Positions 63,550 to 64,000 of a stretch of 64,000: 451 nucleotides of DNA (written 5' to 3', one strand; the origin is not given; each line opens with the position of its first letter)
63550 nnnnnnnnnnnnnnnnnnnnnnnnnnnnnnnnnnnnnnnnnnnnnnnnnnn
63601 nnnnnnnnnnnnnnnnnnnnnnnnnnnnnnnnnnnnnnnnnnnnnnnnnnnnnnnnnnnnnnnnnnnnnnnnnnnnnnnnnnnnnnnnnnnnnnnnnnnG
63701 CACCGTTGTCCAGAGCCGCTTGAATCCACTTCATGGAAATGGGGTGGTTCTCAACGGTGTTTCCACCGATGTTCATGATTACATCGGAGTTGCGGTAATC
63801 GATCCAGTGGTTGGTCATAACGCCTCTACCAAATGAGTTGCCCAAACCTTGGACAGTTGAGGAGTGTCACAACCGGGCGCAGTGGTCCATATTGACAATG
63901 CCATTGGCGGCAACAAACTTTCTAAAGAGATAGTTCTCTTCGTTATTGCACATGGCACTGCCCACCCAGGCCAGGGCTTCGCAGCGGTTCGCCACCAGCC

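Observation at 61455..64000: Selenocysteine recoding in the formate dehydrogenase alpha subunit, which ORF callers would miss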

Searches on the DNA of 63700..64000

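Call 6: search_rna_families(source=window, start=63700, end=64000, threshold=evalue, max_evalue=10, show_alignments=3)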
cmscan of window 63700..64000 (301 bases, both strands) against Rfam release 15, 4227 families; matches with E-value up to 10: 5.
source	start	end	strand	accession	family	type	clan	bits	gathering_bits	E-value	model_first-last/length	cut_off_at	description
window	63814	63872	-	RF01989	SECIS_3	Cis-reg;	-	23.9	63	0.0034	1-59/59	no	Selenocysteine insertion sequence 3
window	63881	63951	-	RF01618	ceN114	Gene; snRNA; snoRNA; CD-box;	-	16.2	44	1.6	1-63/63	no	Nematode snoRNA ceN114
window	63888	63953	-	RF00617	cHP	Cis-reg;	CL00129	15.9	40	0.88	1-45/45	no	Flavivirus capsid hairpin cHP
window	63912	63954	-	RF00249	mir-46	Gene; miRNA;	-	12.8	44.7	9.9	1-85/85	no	mir-46/mir-47/mir-281 microRNA precursor family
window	63853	63884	+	RF01307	sR55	Gene; snRNA; snoRNA; CD-box;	-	11.5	35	4.7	1-65/65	no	Small nucleolar RNA sR55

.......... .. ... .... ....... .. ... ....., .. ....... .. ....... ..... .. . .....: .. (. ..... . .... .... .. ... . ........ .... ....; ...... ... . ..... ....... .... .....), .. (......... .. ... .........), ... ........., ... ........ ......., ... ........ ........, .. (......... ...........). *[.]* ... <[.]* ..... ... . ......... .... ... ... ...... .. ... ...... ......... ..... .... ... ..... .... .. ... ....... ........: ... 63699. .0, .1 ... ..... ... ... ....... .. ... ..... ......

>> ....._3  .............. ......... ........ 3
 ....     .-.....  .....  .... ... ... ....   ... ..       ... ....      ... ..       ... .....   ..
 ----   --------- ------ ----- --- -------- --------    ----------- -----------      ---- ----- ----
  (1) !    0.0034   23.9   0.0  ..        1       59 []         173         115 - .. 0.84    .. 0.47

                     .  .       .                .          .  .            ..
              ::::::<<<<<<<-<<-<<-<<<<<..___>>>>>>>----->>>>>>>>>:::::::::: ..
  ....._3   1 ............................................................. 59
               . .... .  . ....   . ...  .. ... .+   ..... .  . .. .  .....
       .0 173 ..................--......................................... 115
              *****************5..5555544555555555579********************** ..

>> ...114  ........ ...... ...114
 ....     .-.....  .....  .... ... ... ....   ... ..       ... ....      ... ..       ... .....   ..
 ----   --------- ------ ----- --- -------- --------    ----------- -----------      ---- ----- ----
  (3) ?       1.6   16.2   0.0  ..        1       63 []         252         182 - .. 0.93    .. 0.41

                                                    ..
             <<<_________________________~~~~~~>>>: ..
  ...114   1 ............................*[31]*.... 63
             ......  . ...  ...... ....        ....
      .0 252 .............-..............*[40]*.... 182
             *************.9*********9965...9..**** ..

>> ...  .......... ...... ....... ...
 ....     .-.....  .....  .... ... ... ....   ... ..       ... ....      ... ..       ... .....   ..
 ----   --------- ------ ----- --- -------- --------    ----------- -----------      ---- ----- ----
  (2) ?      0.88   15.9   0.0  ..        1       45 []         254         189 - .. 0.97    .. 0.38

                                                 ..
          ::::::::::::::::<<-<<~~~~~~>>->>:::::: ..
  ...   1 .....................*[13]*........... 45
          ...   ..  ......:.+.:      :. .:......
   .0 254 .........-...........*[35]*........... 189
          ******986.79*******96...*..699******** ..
